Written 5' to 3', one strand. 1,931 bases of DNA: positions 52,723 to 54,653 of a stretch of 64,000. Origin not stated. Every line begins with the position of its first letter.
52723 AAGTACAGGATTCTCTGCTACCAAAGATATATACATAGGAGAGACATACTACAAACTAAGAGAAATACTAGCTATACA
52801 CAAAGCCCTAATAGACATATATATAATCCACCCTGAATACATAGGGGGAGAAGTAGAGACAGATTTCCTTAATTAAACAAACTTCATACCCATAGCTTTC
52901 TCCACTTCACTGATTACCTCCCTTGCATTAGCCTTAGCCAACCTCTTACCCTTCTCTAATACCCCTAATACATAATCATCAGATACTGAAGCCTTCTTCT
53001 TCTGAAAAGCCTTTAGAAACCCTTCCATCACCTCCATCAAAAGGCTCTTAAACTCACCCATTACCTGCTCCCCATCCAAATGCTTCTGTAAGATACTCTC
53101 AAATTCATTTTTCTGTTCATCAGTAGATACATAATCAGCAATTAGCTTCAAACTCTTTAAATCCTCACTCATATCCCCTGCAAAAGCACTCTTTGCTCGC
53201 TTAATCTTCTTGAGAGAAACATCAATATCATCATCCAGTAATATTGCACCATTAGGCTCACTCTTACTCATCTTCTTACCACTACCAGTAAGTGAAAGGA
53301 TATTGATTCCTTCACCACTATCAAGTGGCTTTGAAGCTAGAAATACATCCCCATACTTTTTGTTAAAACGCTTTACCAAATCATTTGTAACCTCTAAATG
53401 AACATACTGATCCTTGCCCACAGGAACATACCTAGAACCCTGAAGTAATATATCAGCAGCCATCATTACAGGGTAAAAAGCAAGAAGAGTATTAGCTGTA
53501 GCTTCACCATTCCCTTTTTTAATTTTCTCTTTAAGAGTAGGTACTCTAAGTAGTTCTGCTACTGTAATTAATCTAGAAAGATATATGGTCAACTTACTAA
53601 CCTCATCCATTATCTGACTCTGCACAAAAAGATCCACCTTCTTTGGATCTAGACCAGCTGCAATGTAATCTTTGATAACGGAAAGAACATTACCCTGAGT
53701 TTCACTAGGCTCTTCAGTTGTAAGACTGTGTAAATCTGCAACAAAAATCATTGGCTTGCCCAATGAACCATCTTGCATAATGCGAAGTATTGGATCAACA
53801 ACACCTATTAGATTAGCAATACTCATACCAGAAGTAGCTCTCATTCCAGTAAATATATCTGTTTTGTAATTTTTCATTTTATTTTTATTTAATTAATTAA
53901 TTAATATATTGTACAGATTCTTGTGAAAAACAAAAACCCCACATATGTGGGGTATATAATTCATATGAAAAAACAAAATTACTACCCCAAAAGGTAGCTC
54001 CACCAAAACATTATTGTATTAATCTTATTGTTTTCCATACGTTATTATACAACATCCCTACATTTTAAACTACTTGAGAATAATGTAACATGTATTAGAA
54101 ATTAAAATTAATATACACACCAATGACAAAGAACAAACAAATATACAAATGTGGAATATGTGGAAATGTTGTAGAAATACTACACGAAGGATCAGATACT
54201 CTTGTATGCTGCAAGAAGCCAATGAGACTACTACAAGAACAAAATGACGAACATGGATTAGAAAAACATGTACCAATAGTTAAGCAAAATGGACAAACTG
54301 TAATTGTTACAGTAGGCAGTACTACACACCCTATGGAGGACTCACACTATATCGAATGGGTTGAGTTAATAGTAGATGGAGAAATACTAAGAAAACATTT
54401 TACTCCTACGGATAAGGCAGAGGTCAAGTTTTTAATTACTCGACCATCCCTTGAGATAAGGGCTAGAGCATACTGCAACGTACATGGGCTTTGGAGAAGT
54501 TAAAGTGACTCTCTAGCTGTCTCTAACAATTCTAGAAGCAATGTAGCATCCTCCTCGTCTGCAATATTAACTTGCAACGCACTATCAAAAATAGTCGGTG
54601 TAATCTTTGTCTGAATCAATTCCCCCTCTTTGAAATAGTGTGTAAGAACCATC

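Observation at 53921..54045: Classic Trp-codon leader-peptide attenuator controlling trpS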

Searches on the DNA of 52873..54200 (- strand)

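Call 3: search_rna_families(source=window, start=53800, end=54200, threshold=evalue, max_evalue=10, show_alignments=3)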
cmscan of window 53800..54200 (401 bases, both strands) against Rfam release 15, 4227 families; matches with E-value up to 10: 8.
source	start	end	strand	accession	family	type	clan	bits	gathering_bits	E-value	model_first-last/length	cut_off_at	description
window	53929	54011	-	RF00513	Trp_leader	Cis-reg; leader;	-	23.5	41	0.014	1-100/100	no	Tryptophan operon leader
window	53909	53965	+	RF02063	STnc350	Gene; sRNA;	-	23.1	60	0.047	1-68/68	no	Salmonella enterica sRNA STnc350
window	53908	53974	-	RF02606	AbsR28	Gene; sRNA;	-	19.8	50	0.03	1-180/180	no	Acinetobacter sRNA 28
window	53925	54026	-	RF04312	trpB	Cis-reg;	-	18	59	5.3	1-107/107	no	trpB ncRNA motif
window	54128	54193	+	RF02303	TtnuCD28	Gene; snRNA; snoRNA; CD-box;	-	17.2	70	6.5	1-64/64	no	Tetrahymena snoRNA TtnuCD28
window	53924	54016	-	RF01772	rnk_pseudo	Cis-reg; leader;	-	15.6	55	4.2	1-108/108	no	Pseudomonas rnk leader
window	53982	53997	-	RF02939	COG2908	Cis-reg;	-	12.5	58.7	3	8-23/45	no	COG2908 RNA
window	53936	53990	+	RF02799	CssrB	Gene; sRNA;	-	11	76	9.1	7-135/180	no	Chromosome-encoded Shigella sRNA B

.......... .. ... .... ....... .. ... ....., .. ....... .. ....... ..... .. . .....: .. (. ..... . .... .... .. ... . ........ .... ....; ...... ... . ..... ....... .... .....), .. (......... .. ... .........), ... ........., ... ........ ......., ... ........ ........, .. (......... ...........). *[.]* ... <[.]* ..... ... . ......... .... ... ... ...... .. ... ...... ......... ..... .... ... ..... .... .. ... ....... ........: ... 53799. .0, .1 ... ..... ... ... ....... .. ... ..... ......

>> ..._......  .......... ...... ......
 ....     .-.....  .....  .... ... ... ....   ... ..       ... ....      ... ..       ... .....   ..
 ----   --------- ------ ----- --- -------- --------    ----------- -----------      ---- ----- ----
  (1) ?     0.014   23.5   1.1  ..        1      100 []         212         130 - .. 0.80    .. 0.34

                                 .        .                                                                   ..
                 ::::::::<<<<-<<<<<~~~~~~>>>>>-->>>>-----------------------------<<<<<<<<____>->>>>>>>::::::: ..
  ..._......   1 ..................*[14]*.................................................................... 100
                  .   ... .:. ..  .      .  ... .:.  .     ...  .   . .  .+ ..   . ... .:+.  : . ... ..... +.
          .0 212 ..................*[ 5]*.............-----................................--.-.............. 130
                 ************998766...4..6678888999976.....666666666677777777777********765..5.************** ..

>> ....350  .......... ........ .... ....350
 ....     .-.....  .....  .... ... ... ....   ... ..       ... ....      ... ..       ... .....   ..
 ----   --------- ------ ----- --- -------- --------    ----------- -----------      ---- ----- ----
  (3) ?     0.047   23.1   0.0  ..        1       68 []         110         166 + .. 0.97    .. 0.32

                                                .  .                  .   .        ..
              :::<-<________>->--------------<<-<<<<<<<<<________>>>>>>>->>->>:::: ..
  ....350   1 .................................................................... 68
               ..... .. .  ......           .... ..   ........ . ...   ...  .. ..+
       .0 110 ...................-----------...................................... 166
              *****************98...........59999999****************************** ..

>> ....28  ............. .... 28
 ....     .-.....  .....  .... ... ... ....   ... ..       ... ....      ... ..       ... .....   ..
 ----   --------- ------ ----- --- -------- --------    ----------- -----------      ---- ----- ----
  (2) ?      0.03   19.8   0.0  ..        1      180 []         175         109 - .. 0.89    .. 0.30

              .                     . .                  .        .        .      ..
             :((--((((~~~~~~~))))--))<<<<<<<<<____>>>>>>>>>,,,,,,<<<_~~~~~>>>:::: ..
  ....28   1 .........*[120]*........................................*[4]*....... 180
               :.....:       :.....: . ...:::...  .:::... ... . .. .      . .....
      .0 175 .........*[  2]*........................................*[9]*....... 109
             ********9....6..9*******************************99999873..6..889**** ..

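Call 52: build_rna_model(alignment_id=A3, structure=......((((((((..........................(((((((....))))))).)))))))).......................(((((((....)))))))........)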
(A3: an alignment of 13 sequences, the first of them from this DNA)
Model R1 built from alignment A3 (13 sequences, 116 columns); structure: as given.
model positions 108; base pairs 22; branch points 1; effective number of sequences 1.5; information 0.589 bits per position. Calibrated on 0.2 Mb of random sequence (short: E-values are rough).
structure used (alignment columns):
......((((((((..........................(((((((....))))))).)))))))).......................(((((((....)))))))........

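Call 53: search_with_rna_model(model_id=R1, sources=[window, L001, L002, L003, L004, L005, L015, L016, L017, L018, L019, L020, L021, L022, L023, L024, L025, L026, L027, L028, L029, L030, L031, L032, L033, L034, L035, L036, L037, L038, L039, L040, L041, L042, L043, L044, L045, L046, L047, L048, L049, L050, L051, L052, L053, L054, L055, L056, L057, L058, L059, L060, L061, L062, L063, L064, L065, L066, L067, L068, L069, L070, L095, L096, L097, L098, L099, L100, L101, L102, L103, L104, L105, L106, L107, L108, L109, L110], max_evalue=1)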
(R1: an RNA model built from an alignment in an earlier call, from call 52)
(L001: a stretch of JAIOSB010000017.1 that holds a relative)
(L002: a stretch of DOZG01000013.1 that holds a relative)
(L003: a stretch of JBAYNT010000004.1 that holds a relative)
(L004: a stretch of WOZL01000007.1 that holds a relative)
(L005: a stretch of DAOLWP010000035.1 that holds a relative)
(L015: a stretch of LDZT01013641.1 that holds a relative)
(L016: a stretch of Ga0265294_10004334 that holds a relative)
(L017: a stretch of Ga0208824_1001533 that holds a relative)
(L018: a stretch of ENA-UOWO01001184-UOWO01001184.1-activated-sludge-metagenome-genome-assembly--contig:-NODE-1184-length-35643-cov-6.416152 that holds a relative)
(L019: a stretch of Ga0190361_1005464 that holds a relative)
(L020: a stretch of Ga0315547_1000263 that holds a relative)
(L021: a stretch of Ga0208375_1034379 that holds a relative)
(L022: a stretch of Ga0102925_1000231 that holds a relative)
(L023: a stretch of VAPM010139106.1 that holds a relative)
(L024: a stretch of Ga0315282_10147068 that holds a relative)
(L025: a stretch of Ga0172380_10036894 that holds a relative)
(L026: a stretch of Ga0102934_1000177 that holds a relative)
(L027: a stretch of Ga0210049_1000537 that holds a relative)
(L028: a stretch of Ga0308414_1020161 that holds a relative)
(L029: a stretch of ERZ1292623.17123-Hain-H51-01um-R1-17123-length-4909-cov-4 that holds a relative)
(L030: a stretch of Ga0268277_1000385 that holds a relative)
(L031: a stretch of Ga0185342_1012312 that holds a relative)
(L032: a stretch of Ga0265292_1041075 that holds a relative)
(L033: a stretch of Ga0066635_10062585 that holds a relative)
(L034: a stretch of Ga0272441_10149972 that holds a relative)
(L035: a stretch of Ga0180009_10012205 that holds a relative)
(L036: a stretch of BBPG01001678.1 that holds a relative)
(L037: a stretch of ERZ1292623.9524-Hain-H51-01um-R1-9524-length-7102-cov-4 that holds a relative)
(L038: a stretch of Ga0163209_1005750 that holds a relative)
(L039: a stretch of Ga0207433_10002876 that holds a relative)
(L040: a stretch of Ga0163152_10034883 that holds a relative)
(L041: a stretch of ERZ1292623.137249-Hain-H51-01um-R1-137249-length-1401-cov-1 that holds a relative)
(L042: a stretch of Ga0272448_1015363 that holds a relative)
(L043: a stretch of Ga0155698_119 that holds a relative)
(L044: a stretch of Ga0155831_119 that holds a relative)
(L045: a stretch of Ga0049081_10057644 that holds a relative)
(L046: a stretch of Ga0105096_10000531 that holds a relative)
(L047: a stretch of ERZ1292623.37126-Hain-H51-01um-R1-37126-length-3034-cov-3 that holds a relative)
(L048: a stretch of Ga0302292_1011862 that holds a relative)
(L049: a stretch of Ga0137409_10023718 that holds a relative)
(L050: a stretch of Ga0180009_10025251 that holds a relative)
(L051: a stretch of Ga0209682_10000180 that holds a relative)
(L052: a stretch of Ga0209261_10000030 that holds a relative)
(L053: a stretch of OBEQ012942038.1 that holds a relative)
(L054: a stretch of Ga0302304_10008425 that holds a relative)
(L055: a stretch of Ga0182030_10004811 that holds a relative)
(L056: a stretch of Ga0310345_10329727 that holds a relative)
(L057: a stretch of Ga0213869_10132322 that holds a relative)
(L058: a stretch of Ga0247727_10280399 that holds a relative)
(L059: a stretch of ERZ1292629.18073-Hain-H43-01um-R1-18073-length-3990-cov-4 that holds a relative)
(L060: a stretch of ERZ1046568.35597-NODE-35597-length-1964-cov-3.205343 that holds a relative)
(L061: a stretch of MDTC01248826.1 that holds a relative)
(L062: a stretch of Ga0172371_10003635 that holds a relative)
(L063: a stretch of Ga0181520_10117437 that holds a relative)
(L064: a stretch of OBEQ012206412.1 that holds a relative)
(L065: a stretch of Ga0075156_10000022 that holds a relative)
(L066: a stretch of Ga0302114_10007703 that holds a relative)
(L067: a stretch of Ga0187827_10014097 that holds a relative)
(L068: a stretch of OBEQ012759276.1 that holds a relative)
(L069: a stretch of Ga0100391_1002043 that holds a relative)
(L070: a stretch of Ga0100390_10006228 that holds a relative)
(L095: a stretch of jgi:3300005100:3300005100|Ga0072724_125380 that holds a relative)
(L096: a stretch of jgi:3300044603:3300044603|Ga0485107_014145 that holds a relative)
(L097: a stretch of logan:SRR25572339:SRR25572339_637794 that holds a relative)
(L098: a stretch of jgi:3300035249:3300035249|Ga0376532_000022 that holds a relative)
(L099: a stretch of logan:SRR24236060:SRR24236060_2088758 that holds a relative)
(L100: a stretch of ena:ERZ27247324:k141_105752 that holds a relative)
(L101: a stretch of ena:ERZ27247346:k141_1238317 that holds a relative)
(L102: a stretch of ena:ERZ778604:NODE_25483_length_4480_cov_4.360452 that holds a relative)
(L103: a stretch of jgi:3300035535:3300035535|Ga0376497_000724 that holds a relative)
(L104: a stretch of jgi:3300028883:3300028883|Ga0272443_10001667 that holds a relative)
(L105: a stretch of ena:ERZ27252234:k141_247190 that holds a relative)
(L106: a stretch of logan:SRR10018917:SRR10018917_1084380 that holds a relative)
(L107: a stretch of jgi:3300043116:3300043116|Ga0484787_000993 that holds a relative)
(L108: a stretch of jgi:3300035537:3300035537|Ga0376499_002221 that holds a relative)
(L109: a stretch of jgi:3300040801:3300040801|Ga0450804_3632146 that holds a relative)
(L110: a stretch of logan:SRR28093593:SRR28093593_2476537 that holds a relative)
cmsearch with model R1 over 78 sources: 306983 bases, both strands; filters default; matches with E-value up to 1: 19.
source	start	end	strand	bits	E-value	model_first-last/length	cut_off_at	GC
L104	1346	1453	+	123.2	5.9e-21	1-108/108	no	0.33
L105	665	772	+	123.2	5.9e-21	1-108/108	no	0.33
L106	1346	1453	+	123.2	6e-21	1-108/108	no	0.33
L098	1355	1463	+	123.2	6e-21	1-108/108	no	0.33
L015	820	923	+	113.1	5.7e-19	1-108/108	no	0.32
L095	340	450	+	112.4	7.9e-19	1-108/108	no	0.32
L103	1397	1498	+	111.9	1e-18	1-108/108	no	0.32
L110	1342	1453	+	111.8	1e-18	1-108/108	no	0.33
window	53928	54038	-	111.8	1.1e-18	1-108/108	no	0.3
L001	2390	2500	+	111.6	1.1e-18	1-108/108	no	0.31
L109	1348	1453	+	110.8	1.6e-18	1-108/108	no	0.31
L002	935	1046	+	109.6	2.7e-18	1-108/108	no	0.34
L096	1340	1454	+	98.5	4.2e-16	1-108/108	no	0.3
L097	1340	1454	+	98.5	4.2e-16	1-108/108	no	0.3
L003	2852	2953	+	92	8.1e-15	1-108/108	no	0.36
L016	1352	1453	+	92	8.1e-15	1-108/108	no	0.36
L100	1352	1453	+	92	8.1e-15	1-108/108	no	0.36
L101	1352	1453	+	92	8.1e-15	1-108/108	no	0.36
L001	2467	2531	-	21.7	0.52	1-108/108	no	0.26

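Call 67: search_rna_families(sources=[L017, L018, L099, L107, L019, L020, L022, L025, L028, L029, L030, L035, L039, L043, L046, L049, L051, L053, L055, L062], threshold=gathering)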
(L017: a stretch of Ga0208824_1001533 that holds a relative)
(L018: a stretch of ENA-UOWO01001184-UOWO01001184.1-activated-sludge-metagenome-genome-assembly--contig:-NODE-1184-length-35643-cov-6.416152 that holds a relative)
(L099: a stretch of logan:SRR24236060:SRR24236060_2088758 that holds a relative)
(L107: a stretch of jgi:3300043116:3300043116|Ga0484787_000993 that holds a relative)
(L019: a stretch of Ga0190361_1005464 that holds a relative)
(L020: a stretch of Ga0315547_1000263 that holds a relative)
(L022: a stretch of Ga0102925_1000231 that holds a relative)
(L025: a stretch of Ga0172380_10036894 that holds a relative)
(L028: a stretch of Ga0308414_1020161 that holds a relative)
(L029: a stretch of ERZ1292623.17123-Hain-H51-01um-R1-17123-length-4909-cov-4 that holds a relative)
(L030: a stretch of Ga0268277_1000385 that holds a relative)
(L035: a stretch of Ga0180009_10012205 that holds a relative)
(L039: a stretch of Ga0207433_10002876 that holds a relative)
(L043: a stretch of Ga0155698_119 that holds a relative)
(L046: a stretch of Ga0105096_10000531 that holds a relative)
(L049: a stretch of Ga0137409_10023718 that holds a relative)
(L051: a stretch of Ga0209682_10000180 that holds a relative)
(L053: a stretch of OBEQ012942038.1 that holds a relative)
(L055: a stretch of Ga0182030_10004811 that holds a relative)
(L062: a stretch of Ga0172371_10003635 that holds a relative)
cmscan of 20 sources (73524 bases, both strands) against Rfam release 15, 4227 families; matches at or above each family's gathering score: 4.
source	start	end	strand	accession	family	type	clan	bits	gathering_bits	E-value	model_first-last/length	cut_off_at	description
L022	1265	1336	+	RF00005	tRNA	Gene; tRNA;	CL00001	63.6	29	2.1e-11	1-71/71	no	tRNA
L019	1023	1094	+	RF00005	tRNA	Gene; tRNA;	CL00001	59.9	29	2.2e-10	1-71/71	no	tRNA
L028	943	1016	+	RF00005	tRNA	Gene; tRNA;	CL00001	59.6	29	2.6e-10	1-71/71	no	tRNA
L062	2567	2639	+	RF00005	tRNA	Gene; tRNA;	CL00001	52.3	29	2.7e-08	1-71/71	no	tRNA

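Call 68: search_rna_families(sources=[L002, L003, L015, L096, L098, L103, L104, L106, L109, L110], threshold=evalue, max_evalue=1)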
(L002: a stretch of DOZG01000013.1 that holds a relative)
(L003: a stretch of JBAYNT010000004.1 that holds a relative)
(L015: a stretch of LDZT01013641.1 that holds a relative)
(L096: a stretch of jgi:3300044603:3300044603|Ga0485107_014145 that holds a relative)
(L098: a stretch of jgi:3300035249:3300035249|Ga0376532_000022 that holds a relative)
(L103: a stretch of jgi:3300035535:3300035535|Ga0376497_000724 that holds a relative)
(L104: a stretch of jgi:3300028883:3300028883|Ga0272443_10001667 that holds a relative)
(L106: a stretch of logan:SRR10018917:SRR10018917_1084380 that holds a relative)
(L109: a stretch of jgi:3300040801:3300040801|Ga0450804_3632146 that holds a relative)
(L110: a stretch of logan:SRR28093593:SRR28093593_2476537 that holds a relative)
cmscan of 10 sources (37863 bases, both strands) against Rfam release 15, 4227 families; matches with E-value up to 1: 1.
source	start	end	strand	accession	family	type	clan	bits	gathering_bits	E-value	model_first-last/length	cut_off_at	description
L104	2506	2575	-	RF00908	MIR529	Gene; miRNA;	-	31.1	75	0.0022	1-131/131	no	MIR529 microRNA precursor family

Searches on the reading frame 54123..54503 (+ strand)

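Call 55: search_protein_families(library=ncbifam, proteins=[window:54123-54503:+], max_evalue=0.00001)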
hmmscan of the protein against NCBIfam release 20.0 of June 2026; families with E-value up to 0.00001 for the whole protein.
window:54123-54503:+ (126 aa): 3 families
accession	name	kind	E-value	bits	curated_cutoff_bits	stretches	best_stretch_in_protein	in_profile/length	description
TIGR00320.1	dfx_rbo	equivalog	1.4e-46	157.7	146.9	1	1-125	1-123/125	desulfoferrodoxin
TIGR00332.1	neela_ferrous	domain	1.4e-20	73.7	61.9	1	44-125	5-99/107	desulfoferrodoxin ferrous iron-binding domain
TIGR00319.1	desulf_FeS4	domain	5.5e-16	58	36.05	1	1-34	1-34/34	desulfoferrodoxin FeS4 iron-binding domain-containing protein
